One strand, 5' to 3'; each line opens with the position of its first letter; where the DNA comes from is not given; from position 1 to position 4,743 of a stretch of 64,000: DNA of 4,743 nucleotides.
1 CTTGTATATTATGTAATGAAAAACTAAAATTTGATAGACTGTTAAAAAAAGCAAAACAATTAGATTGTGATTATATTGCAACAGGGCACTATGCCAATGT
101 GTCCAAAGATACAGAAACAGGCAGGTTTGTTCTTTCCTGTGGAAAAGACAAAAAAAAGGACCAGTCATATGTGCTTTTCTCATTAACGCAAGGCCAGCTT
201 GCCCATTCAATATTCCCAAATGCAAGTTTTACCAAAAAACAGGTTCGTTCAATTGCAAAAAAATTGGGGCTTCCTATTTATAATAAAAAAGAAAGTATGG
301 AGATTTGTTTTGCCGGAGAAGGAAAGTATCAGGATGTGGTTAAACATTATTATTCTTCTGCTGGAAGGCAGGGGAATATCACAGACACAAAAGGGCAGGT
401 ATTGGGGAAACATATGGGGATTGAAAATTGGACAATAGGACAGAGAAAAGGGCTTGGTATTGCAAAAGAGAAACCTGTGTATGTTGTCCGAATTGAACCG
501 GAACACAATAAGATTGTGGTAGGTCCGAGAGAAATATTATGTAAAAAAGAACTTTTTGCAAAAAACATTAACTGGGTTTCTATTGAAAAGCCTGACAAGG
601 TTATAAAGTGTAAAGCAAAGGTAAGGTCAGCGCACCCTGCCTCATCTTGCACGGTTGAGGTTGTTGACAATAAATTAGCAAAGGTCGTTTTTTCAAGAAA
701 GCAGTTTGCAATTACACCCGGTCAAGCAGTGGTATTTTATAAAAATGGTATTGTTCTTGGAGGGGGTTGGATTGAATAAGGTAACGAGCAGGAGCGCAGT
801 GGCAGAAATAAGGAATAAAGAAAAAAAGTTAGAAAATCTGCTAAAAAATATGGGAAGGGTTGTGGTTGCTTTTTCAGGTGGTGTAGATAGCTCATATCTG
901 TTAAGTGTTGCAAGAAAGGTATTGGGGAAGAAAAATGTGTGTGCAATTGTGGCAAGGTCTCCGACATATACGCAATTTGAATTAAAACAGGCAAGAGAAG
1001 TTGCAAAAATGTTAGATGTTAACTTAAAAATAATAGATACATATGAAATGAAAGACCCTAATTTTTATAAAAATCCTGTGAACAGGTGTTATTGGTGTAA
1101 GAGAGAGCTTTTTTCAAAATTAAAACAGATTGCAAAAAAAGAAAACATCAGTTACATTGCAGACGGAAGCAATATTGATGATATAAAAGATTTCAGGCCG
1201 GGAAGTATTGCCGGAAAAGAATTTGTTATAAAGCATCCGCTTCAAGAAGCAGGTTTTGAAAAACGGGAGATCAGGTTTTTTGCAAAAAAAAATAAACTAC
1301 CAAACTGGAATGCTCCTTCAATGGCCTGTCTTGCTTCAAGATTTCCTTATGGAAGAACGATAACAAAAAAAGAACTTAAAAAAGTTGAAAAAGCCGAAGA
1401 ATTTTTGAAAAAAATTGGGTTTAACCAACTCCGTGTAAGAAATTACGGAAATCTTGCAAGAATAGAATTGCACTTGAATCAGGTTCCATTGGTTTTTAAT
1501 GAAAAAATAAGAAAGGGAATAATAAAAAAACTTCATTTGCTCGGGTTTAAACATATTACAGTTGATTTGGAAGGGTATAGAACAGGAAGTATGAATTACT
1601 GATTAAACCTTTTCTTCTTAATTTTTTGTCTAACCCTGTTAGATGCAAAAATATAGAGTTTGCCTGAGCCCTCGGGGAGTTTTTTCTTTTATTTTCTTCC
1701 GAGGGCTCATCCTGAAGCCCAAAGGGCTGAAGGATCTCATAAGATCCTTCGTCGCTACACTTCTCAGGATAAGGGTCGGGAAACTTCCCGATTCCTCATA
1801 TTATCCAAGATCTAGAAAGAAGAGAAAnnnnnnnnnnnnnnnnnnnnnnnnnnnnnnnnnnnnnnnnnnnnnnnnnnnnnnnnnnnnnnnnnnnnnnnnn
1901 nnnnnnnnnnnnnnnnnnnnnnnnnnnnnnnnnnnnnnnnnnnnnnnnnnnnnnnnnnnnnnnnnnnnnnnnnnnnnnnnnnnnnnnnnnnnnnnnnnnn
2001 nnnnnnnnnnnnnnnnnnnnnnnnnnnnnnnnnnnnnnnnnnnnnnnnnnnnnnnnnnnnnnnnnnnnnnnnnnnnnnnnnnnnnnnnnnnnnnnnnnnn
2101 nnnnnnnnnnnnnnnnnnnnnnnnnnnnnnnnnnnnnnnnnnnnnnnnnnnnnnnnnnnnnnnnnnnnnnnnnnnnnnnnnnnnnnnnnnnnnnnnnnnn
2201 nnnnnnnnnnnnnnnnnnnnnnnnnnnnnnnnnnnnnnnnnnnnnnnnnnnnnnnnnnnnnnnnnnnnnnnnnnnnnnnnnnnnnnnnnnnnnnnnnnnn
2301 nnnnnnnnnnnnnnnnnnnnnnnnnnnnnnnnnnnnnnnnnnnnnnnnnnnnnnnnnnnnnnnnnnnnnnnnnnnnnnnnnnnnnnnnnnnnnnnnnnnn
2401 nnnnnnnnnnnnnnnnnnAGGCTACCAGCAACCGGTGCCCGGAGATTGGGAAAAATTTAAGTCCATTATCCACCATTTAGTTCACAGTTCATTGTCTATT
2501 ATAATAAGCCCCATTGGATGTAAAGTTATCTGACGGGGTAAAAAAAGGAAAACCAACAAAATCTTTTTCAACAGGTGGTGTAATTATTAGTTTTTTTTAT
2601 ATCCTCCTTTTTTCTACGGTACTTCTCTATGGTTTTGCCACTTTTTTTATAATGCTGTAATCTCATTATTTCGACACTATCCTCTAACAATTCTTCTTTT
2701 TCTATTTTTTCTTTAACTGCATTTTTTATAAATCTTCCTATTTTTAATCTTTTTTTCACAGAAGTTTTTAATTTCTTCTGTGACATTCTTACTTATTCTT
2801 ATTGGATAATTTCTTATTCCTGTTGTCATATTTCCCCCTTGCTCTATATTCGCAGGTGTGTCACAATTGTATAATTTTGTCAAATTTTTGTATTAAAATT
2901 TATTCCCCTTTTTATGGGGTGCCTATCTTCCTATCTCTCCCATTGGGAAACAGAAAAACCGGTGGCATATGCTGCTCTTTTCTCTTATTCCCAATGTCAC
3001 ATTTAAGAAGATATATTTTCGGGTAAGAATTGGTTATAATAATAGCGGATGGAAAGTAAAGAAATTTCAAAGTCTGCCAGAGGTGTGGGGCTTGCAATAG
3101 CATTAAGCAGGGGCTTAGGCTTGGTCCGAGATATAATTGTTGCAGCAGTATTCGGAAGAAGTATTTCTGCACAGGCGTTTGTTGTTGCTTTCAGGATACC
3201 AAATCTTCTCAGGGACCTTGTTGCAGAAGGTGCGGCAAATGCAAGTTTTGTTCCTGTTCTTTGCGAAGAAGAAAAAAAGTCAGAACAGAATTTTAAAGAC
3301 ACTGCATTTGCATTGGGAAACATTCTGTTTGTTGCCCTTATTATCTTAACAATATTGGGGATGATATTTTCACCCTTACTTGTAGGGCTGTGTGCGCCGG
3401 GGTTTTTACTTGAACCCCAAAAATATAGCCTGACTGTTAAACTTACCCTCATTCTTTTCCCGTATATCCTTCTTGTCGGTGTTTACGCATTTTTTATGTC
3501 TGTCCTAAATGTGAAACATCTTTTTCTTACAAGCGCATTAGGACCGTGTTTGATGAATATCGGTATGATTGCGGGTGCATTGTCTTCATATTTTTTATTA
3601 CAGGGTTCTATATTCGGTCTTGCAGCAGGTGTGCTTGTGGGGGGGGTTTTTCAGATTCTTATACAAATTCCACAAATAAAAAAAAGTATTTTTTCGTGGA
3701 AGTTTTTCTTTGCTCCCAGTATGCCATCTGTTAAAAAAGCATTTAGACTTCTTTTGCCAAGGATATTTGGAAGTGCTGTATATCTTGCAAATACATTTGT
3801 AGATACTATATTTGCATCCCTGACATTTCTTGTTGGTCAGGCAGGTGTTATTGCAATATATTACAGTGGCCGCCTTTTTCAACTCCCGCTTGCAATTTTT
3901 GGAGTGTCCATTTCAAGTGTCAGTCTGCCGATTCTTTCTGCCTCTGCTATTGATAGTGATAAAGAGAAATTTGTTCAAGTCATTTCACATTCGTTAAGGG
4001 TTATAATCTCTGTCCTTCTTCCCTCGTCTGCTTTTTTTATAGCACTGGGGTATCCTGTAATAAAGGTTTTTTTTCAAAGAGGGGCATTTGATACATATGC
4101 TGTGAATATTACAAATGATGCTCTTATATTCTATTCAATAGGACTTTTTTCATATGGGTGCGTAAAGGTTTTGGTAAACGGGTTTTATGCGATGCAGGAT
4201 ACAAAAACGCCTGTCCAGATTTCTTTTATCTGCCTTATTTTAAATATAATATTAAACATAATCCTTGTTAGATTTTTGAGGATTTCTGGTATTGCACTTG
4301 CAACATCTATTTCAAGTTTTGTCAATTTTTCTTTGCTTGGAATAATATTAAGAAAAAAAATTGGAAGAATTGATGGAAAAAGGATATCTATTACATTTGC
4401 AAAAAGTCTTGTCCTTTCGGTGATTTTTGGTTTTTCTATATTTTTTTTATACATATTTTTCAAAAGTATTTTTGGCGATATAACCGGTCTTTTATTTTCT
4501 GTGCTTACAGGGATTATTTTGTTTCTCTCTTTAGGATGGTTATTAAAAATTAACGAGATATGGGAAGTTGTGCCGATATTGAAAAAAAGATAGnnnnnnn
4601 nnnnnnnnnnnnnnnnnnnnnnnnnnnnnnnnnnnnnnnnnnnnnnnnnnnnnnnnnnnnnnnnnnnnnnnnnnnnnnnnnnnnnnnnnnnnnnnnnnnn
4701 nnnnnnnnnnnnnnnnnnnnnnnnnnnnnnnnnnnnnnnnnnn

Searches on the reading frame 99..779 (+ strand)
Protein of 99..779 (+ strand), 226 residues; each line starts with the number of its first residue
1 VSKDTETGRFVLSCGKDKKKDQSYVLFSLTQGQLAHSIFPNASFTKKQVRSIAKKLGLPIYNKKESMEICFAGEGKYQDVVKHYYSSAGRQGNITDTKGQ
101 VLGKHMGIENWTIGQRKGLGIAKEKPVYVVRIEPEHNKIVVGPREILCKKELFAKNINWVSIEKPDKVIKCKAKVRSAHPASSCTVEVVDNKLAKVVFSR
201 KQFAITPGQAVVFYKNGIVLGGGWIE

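Call 37: search_protein_families(library=pfam, proteins=[window:99-779:+], max_evalue=0.001)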
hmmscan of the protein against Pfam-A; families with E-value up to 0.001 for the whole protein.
window:99-779:+ (226 aa): 3 families
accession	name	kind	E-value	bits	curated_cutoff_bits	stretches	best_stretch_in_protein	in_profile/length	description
PF20258.4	tRNA_Me_trans_C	-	2.9e-24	85.6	20.6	1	150-225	2-77/77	Aminomethyltransferase beta-barrel domain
PF20259.3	tRNA_Me_trans_M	-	1.2e-19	70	27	1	79-142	2-65/66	tRNA methyl transferase PRC-barrel domain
PF03054.22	tRNA_Me_trans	-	2e-19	70.5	20.6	1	5-73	133-201/202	tRNA methyl transferase HUP domain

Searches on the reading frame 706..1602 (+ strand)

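Call 37: search_protein_families(library=pfam, proteins=[window:706-1602:+], max_evalue=0.001)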
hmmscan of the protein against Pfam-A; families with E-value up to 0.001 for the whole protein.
window:706-1602:+ (298 aa): 4 families
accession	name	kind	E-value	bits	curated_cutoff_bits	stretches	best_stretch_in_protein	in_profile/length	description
PF02540.23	NAD_synthase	-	2.5e-08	33.8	21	1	42-113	9-82/242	NAD synthase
PF06508.19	QueC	-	1.6e-05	25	22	1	52-115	2-63/210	Queuosine biosynthesis protein QueC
PF01171.26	ATP_bind_3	-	2e-05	24.8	27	0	52-84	2-34/182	PP-loop family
PF00733.27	Asn_synthase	-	0.00038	20.7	21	1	50-106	18-73/354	Asparagine synthase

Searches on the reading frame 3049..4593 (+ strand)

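Call 37: search_protein_families(library=pfam, proteins=[window:3049-4593:+], max_evalue=0.001)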
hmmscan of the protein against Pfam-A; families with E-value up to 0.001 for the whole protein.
window:3049-4593:+ (514 aa): 2 families
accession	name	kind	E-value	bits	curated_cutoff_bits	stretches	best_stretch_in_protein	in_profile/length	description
PF03023.19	MurJ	-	1.6e-108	363.7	27.4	1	31-474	1-439/451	Lipid II flippase MurJ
PF01554.23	MatE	-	5e-06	26.7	24.9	1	237-405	1-161/161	MatE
